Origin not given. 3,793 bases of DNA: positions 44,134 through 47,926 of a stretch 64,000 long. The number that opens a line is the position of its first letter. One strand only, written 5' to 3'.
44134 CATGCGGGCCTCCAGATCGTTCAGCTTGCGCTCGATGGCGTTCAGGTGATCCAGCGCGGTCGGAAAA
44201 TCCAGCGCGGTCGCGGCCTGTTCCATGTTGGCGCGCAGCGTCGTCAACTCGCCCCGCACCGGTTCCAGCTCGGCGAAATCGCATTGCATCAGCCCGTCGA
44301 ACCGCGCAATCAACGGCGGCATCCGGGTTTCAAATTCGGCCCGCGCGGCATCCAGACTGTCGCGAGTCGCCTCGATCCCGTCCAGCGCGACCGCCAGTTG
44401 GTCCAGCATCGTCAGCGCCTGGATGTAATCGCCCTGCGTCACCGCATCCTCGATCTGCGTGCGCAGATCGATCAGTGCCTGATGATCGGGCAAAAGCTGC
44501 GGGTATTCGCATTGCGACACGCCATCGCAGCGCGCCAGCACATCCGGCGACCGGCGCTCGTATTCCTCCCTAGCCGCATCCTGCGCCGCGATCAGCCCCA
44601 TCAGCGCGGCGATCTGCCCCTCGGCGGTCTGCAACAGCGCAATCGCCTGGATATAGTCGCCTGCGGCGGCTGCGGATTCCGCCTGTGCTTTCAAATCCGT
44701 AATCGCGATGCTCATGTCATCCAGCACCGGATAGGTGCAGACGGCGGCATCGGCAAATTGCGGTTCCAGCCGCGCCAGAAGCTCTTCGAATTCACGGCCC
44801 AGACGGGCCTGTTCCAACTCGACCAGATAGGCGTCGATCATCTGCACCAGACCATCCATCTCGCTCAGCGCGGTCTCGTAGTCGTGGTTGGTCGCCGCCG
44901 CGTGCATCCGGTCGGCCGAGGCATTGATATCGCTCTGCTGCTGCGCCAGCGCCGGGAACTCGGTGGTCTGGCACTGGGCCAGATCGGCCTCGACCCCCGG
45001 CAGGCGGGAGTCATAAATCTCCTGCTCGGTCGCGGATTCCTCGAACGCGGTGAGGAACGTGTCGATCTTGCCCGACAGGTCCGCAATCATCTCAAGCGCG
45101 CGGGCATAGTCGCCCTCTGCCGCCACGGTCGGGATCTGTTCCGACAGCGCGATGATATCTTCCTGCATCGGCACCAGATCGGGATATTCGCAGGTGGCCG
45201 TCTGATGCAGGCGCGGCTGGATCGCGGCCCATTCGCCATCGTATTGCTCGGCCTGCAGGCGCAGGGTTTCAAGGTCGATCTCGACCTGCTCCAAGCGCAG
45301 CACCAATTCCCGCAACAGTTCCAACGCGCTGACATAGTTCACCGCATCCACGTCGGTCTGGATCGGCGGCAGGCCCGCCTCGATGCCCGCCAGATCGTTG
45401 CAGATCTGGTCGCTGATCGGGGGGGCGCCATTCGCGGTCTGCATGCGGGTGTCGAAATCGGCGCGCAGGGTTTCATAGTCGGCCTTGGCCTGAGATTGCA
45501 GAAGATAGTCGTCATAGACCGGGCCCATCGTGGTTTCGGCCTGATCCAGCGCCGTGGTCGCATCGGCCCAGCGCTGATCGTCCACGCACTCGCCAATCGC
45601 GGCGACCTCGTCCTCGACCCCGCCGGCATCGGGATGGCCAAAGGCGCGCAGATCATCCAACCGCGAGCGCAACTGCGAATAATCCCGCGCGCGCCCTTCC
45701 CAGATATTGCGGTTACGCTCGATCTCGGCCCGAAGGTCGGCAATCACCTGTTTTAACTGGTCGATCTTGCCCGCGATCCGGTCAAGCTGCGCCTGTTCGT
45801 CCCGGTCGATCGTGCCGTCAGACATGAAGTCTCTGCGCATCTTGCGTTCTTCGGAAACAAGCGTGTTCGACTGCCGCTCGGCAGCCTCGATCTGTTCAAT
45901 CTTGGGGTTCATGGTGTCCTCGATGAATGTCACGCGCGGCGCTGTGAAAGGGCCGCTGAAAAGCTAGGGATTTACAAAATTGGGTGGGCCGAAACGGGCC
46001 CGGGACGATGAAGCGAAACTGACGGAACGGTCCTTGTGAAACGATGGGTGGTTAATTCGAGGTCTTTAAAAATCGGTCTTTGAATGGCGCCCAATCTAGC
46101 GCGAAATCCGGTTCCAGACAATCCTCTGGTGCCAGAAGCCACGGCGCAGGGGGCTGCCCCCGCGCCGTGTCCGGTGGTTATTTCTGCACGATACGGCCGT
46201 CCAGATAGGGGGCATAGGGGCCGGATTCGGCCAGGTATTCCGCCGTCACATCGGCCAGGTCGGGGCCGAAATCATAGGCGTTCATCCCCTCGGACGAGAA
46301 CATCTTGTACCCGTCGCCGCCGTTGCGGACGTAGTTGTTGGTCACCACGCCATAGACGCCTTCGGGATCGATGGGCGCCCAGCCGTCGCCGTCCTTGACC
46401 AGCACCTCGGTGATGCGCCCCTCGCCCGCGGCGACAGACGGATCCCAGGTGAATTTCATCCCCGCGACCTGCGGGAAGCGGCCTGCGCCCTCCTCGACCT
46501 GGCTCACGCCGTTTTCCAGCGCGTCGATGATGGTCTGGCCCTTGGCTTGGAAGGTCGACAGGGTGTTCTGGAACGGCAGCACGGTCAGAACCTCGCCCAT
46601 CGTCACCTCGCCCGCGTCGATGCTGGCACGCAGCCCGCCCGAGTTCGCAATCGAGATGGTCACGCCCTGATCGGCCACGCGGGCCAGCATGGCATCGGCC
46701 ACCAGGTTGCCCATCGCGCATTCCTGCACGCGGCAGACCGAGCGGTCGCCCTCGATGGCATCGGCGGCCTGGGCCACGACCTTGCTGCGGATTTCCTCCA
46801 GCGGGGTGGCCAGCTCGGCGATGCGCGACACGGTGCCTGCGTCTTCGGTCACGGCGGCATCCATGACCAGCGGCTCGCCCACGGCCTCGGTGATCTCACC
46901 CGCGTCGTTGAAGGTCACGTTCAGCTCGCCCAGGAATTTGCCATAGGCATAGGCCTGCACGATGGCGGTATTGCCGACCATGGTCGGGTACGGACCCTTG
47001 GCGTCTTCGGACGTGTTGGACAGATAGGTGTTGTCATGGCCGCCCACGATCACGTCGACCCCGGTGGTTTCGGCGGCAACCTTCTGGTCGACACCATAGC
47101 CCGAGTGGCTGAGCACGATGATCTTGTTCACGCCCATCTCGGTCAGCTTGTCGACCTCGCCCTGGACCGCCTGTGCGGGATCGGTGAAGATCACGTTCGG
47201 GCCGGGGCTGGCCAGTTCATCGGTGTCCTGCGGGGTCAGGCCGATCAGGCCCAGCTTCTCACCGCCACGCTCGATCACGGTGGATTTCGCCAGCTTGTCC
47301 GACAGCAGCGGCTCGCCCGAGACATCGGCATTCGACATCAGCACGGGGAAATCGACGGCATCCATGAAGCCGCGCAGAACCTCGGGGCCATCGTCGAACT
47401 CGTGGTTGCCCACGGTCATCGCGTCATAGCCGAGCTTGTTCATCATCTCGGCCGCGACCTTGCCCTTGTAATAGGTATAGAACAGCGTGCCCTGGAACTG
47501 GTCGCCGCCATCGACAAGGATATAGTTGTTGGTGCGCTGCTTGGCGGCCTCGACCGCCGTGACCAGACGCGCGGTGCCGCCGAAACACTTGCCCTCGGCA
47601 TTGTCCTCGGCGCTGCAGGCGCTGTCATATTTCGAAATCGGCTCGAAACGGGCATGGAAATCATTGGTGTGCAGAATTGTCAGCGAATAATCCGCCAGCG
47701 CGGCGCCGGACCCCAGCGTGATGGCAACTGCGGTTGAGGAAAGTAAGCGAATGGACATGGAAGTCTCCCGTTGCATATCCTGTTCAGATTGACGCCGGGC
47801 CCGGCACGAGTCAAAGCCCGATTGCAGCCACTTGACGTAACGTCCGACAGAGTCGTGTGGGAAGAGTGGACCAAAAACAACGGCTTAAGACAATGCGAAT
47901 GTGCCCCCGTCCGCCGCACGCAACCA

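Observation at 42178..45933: Giant (1244 aa) hyper-acidic, all-helical tandem-repeat protein of unrecognisable family inserted in a conserved aroA-trmB housekeeping block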

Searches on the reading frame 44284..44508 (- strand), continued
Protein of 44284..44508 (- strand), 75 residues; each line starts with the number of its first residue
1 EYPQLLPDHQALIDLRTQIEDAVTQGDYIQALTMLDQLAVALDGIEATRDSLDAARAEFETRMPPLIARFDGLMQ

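Call 54: find_encoding_contigs(protein=P0048, flank=10000, max_places=3)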
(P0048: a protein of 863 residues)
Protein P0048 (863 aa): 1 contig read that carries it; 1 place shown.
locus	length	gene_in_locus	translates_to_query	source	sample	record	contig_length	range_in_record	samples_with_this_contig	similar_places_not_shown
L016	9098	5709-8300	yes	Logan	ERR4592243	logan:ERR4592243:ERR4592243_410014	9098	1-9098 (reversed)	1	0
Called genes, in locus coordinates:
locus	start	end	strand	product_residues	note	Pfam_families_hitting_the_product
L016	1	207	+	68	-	?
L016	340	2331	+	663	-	PF00497:SBP_bac_3, PF12860:PAS_7 (weak), PF00512:HisKA (weak), PF02518:HATPase_c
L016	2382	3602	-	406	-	PF00067:p450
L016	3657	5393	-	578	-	PF00171:Aldedh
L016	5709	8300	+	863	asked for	-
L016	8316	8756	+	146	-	-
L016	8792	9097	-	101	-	?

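Call 60: search_protein_families(library=ncbifam, proteins=[L013:5048-6928:-, P0027], max_evalue=0.01)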
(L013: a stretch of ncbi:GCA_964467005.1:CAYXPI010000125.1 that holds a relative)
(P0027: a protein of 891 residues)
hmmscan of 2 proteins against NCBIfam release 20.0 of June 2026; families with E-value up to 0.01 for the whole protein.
L013:5048-6928:- (626 aa): 0 families

P0027 (891 aa): 4 families
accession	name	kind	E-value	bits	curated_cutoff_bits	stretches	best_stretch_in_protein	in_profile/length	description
NF003034.1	PRK03918.1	equivalog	1.6e-09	36.3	700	2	526-747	290-507/878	DNA double-strand break repair ATPase Rad50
NF045487.1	ASRP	equivalog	1.9e-06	26.8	300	1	551-676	327-454/593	archaea-specific SMC-related protein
NF053727.1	iron_NGO0322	subfamily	1.9e-05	24.3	125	0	501-546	83-126/158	NGO0322 family iron-responsive protein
TIGR02169.1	SMC_prok_A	equivalog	0.0011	16.7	729.4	1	259-590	684-1015/1165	chromosome segregation protein SMC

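Call 87: find_encoding_contigs(protein=P0012, flank=10000, max_places=2)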
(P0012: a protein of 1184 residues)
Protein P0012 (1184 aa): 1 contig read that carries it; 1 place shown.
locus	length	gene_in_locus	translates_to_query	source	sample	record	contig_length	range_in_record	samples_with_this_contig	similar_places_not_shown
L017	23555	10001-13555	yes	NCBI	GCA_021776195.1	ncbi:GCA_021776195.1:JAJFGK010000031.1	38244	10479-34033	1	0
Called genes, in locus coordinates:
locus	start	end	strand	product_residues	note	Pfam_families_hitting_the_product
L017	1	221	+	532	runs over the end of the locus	PF14224:DUF4331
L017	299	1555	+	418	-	PF13424:TPR_12 (faint)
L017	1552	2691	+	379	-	PF13795:HupE_UreJ_2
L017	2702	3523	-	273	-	PF00528:BPD_transp_1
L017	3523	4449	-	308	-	PF00528:BPD_transp_1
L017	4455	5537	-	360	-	PF00005:ABC_tran, PF13304:AAA_21 (faint), PF08402:TOBE_2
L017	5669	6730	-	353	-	PF01547:SBP_bac_1, PF13416:SBP_bac_8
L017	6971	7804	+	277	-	PF00248:Aldo_ket_red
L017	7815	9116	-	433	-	PF00890:FAD_binding_2 (weak), PF01266:DAO, PF03486:HI0933_like (faint), PF12831:FAD_oxidored (faint)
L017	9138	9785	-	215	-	PF00106:adh_short, PF08659:KR, PF13561:adh_short_C2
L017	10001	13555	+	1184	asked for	-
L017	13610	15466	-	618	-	PF04055:Radical_SAM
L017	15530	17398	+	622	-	PF20423:AceK_regulatory, PF06315:AceK_kinase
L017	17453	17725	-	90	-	PF04828:GFA (weak)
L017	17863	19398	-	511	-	PF00884:Sulfatase, PF01663:Phosphodiest (faint), PF16347:SGSH_C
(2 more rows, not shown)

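Call 88: find_encoding_contigs(protein=P0008, flank=10000, max_places=2)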
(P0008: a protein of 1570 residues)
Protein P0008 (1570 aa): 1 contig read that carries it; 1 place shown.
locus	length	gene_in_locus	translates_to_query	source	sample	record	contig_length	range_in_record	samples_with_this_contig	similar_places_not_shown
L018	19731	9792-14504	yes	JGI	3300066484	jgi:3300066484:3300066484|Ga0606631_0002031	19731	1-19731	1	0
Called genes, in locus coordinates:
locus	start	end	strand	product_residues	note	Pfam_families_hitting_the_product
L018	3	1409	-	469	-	?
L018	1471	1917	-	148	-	PF01475:FUR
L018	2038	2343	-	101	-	-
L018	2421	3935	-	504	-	PF00089:Trypsin, PF13365:Trypsin_2, PF00595:PDZ, PF13180:PDZ_2, PF17820:PDZ_6, PF00595:PDZ (weak), PF13180:PDZ_2, PF17820:PDZ_6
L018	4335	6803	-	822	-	PF04945:YHS, PF19335:HMBD, PF00122:E1-E2_ATPase, PF00702:Hydrolase, PF08282:Hydrolase_3 (faint), PF12710:HAD (faint)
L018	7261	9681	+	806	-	PF01471:PG_binding_1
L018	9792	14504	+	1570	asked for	PF16515:HIP1_clath_bdg (faint), PF08581:Tup_N (faint), PF20529:DUF6744 (faint), PF02059:IL3 (faint), PF12296:HsbA (faint), PF28337:NNF2_middle (faint), PF19634:DUF6137 (faint), PF26963:DUF8303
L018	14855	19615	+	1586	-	-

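Call 89: find_encoding_contigs(protein=P0021, flank=10000, max_places=3)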
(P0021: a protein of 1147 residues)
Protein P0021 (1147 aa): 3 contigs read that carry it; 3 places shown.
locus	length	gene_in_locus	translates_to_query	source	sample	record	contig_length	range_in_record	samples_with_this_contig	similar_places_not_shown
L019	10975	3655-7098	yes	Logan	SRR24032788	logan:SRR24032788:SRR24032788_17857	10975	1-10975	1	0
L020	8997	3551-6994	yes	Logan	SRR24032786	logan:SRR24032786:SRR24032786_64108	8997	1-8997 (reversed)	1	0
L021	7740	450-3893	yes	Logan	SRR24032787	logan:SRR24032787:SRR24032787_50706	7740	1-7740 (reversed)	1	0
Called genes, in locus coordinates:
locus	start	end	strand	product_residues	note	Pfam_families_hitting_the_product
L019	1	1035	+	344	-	?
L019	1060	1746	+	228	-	PF00535:Glycos_transf_2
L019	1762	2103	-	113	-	-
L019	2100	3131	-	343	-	-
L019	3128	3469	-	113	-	-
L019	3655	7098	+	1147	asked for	-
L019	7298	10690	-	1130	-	PF04151:PPC (faint), PF03160:Calx-beta, PF00082:Peptidase_S8, PF01483:P_proprotein, PF00353:HemolysinCabind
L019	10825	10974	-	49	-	?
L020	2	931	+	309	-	?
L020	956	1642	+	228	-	PF00535:Glycos_transf_2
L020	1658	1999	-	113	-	-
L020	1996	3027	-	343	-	-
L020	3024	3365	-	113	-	-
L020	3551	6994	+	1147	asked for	-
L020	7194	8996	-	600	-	?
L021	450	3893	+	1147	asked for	-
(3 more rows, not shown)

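Call 98: search_protein_families(library=pfam, proteins=[L018:7261-9681:+, L018:14855-19615:+, L013:5048-6928:-, L013:4488-5093:-, L013:7366-7836:-], max_evalue=0.01)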
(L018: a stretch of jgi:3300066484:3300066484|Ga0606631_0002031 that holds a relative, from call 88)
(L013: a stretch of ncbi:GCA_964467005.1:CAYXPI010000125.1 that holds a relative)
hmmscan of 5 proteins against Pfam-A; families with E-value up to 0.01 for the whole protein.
L018:7261-9681:+ (806 aa): 3 families
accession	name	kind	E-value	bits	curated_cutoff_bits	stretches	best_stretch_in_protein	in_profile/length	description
PF01471.23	PG_binding_1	-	1.9e-15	57.2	23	1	376-425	2-57/57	Putative peptidoglycan binding domain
PF09374.15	PG_binding_3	-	4.3e-05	24.1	24.6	0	381-405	5-33/76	Predicted Peptidoglycan domain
PF05153.21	MIOX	-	0.0026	17.8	25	1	56-110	21-75/249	Myo-inositol oxygenase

L018:14855-19615:+ (1586 aa): 7 families
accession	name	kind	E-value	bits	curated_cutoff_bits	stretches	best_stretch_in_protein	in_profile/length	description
PF13620.12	CarboxypepD_reg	-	2.3e-37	127.6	32.3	4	674-741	5-79/82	Carboxypeptidase regulatory-like domain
PF13715.12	CarbopepD_reg_2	-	2.7e-16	59.8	32.2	2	675-746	5-79/88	CarboxypepD_reg-like domain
PF08308.17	PEGA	-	8.6e-15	54.8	20.8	1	1295-1358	8-69/71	PEGA domain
PF01471.23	PG_binding_1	-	6.8e-08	33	23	1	774-829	5-57/57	Putative peptidoglycan binding domain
PF09374.15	PG_binding_3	-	0.00044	20.8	24.6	1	775-818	4-44/76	Predicted Peptidoglycan domain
PF11008.14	DUF2846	-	0.0009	19.7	34.3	0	680-736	18-73/92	Protein of unknown function (DUF2846)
PF17802.7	SpaA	-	0.0013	19.2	23.1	0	497-539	4-55/91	Prealbumin-like fold domain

L013:5048-6928:- (626 aa): 0 families

L013:4488-5093:- (201 aa): 0 families

L013:7366-7836:- (156 aa): 0 families

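Call 112: search_protein_families(library=phrogs, proteins=[P0027], max_evalue=0.001)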
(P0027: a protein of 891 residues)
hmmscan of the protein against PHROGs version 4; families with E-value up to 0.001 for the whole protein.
P0027 (891 aa): 1 family
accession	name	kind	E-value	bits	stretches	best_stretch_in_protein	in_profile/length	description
phrog_77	-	DNA, RNA and nucleotide metabolism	1.2e-06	28.3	1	330-672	473-798/967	SbcC-like subunit of palindrome specific endonuclease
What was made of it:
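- Tried and rejected: The Rad50/SMC/SbcC hits fall in the same class (calls 60, 112).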

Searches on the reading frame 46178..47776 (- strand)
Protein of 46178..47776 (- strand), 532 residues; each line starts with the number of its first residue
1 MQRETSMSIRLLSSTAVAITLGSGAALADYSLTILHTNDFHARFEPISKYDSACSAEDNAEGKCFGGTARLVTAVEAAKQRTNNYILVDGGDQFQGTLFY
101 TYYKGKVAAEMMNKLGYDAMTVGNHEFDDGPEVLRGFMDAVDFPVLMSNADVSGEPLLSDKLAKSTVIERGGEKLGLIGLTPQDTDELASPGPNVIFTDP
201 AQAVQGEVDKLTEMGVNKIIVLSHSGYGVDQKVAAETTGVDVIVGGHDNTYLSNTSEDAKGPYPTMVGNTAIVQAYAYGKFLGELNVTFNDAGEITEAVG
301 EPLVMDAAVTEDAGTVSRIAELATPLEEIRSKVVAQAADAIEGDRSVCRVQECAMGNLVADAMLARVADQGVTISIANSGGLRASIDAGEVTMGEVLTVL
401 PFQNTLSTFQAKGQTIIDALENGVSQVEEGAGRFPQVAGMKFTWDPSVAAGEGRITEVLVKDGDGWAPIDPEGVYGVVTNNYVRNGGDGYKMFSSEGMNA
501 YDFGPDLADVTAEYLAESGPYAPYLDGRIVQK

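Call 14: search_protein_families(library=pfam, proteins=[window:46178-47776:-], max_evalue=0.01)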
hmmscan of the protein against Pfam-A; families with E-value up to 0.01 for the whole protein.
window:46178-47776:- (532 aa): 3 families
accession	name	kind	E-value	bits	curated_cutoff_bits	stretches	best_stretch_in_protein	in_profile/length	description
PF02872.23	5_nucleotid_C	-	2e-41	142.2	23.6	1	334-494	2-157/158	5'-nucleotidase, C-terminal domain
PF00149.33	Metallophos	-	1.4e-13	52.2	21.5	1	33-248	2-188/191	Calcineurin-like phosphoesterase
PF21953.1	NadN_nucleosid_C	-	0.0057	17.1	27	1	369-424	34-93/199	NAD nucleotidase, C-terminal domain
